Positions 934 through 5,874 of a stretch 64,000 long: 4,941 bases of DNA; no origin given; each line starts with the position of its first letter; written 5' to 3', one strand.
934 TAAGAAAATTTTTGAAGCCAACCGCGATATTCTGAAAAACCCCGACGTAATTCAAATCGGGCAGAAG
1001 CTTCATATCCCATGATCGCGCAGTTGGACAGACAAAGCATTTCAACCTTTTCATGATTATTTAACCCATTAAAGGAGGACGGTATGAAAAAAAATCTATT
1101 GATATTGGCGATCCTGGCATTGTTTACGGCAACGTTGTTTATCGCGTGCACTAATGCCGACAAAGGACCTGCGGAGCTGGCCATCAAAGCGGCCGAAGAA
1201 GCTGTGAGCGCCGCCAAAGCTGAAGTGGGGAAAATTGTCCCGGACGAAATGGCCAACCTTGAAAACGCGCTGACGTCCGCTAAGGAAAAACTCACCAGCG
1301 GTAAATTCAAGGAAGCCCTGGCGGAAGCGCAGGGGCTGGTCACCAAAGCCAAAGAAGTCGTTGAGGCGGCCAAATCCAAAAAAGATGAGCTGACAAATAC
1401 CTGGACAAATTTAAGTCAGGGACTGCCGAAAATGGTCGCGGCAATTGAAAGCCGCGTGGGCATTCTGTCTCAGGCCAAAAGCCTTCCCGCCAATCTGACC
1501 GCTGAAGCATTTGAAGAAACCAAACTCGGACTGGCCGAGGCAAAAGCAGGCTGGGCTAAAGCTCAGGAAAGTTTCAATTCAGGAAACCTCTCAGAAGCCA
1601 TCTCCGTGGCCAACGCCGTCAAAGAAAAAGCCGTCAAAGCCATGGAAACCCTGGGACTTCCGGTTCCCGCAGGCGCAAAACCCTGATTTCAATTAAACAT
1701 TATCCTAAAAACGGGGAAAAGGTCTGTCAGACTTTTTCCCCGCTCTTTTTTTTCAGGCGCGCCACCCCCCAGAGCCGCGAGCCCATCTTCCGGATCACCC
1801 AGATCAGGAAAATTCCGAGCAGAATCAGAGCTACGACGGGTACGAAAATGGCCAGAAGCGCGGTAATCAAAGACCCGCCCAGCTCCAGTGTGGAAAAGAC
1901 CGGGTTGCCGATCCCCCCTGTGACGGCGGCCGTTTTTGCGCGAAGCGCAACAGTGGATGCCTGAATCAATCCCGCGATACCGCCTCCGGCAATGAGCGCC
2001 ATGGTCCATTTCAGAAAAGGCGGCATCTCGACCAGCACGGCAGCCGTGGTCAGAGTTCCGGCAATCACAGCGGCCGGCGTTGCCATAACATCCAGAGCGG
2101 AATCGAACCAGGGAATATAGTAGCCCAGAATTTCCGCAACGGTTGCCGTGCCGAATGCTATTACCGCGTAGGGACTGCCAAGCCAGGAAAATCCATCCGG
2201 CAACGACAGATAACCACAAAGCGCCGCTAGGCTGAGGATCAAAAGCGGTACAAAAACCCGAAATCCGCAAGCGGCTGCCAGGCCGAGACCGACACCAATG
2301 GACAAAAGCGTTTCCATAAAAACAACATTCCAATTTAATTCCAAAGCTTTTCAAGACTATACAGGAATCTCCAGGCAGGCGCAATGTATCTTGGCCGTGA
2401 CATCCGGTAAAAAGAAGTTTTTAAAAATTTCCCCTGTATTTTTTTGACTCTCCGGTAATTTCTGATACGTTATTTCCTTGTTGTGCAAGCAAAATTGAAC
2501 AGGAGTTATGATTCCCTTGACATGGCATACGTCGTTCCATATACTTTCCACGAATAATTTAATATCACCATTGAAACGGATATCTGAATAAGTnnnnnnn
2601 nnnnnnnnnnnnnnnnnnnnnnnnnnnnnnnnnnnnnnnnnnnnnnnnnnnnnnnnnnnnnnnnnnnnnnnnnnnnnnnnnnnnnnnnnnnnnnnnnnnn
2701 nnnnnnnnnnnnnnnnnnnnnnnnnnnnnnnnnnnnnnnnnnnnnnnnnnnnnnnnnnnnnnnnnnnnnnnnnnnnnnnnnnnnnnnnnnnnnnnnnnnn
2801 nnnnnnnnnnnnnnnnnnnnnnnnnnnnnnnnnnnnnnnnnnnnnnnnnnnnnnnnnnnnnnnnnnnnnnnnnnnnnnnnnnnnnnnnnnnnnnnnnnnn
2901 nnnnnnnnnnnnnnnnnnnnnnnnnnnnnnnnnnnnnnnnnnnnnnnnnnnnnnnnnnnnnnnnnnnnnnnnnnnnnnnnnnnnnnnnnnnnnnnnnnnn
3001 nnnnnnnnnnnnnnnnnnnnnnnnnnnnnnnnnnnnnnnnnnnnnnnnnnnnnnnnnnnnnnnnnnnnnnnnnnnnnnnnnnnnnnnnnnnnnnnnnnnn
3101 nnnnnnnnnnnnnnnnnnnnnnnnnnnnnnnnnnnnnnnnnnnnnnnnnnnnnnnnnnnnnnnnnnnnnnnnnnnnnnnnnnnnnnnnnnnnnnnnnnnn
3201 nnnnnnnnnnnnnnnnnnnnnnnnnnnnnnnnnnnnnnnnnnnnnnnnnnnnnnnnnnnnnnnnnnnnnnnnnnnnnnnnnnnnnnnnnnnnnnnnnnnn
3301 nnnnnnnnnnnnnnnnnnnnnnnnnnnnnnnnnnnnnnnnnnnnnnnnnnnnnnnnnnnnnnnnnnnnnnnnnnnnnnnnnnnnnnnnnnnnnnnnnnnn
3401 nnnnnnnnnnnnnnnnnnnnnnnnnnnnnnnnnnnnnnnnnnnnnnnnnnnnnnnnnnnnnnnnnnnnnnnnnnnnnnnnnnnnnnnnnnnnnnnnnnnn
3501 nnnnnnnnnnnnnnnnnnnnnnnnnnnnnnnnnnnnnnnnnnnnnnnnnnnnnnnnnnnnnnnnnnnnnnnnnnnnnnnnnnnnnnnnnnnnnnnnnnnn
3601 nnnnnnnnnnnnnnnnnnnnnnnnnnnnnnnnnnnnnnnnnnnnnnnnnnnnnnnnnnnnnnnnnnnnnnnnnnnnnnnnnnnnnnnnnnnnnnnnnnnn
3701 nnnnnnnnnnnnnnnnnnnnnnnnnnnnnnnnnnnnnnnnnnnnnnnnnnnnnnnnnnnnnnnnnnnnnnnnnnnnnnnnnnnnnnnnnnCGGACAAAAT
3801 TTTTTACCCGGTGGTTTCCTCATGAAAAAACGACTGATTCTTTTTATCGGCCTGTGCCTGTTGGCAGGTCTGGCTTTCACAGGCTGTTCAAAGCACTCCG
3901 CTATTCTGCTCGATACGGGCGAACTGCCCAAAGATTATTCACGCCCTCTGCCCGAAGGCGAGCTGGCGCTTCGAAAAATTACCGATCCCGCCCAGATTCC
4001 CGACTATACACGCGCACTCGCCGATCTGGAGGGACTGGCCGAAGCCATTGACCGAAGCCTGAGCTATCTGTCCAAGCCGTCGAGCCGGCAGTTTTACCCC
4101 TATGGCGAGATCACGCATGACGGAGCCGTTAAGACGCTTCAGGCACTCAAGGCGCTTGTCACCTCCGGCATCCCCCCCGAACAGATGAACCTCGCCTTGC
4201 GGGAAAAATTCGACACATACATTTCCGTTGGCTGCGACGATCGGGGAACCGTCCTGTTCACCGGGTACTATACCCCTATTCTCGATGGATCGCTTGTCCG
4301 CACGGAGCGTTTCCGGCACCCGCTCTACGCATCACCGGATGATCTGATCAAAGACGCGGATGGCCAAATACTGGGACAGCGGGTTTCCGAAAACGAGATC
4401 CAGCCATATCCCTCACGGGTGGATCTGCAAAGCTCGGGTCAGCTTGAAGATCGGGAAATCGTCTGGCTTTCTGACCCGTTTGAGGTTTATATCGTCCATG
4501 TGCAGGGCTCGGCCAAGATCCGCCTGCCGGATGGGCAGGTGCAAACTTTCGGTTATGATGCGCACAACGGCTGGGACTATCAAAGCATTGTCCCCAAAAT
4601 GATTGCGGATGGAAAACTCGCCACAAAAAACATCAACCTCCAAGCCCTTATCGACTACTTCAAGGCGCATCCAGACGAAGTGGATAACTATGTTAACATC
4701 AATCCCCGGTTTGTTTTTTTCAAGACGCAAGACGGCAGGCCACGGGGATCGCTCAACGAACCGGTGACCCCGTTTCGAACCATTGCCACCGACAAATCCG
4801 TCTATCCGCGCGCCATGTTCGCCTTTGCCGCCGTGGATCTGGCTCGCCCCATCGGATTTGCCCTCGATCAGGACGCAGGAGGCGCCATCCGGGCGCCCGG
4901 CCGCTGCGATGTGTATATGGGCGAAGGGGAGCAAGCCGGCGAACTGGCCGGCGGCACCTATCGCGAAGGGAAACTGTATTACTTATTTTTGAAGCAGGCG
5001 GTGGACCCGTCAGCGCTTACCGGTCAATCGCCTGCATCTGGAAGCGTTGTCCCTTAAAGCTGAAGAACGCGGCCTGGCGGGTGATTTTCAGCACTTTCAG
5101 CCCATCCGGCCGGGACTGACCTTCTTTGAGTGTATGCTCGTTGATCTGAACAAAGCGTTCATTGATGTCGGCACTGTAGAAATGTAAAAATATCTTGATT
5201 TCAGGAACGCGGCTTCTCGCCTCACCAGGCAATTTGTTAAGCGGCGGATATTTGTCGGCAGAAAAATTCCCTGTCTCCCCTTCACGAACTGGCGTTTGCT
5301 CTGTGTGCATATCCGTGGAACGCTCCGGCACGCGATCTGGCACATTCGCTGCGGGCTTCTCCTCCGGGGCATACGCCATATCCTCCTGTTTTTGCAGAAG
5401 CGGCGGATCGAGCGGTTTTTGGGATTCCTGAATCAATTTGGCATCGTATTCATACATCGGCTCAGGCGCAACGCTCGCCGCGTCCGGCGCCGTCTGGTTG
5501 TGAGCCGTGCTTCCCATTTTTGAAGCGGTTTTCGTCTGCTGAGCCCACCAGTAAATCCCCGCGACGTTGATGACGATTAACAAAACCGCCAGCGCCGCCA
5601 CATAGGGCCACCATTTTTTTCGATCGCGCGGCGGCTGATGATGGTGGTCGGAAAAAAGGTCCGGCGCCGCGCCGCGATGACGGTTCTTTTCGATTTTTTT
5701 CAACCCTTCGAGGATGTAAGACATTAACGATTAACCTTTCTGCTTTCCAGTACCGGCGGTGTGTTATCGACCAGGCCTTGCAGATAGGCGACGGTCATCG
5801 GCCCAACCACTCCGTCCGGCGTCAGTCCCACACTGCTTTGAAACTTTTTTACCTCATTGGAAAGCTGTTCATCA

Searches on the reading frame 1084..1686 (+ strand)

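Call 68: search_protein_families(library=pfam, proteins=[window:1084-1686:+], max_evalue=0.001)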
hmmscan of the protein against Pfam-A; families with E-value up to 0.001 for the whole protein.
window:1084-1686:+ (200 aa): 1 family
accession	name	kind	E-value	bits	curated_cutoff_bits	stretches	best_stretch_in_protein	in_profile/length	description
PF11932.13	DUF3450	-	0.00049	19.9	32.6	0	15-124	4-112/241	Protein of unknown function (DUF3450)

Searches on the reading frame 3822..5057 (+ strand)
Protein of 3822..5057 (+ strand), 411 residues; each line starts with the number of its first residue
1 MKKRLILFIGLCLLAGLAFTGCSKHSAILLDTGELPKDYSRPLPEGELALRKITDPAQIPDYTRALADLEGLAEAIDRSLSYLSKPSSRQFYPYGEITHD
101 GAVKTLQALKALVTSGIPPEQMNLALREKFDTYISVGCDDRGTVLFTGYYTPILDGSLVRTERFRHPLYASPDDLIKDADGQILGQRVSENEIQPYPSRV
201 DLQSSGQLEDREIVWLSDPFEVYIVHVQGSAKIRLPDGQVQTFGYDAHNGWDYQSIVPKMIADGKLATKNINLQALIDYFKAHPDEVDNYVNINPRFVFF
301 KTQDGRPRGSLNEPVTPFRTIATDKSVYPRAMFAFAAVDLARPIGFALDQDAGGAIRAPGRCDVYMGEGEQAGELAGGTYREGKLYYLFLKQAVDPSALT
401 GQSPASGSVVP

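Call 68: search_protein_families(library=pfam, proteins=[window:3822-5057:+], max_evalue=0.001)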
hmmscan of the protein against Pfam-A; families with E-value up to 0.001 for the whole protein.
window:3822-5057:+ (411 aa): 2 families
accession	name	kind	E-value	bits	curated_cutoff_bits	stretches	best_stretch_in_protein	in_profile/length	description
PF03562.22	MltA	-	5.2e-50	170.1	24.3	1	145-301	1-163/163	MltA specific insert domain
PF06725.17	3D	-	5.2e-14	52.6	23.8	1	319-388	1-71/72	3D domain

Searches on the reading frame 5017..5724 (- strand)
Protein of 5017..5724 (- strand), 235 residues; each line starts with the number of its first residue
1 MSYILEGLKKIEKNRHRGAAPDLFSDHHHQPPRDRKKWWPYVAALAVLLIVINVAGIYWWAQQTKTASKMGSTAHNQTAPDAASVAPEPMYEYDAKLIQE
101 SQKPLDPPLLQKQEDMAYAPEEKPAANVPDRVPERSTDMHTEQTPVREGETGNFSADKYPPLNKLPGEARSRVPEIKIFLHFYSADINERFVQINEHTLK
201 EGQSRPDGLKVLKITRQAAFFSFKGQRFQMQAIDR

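Call 68: search_protein_families(library=pfam, proteins=[window:5017-5724:-], max_evalue=0.001)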
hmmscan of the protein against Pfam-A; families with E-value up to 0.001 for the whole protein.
window:5017-5724:- (235 aa): 1 family
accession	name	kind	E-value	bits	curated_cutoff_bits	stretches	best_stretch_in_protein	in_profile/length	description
PF16537.11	T2SSB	-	2.1e-15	56.6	28.4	1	173-232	1-60/60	Type II secretion system protein B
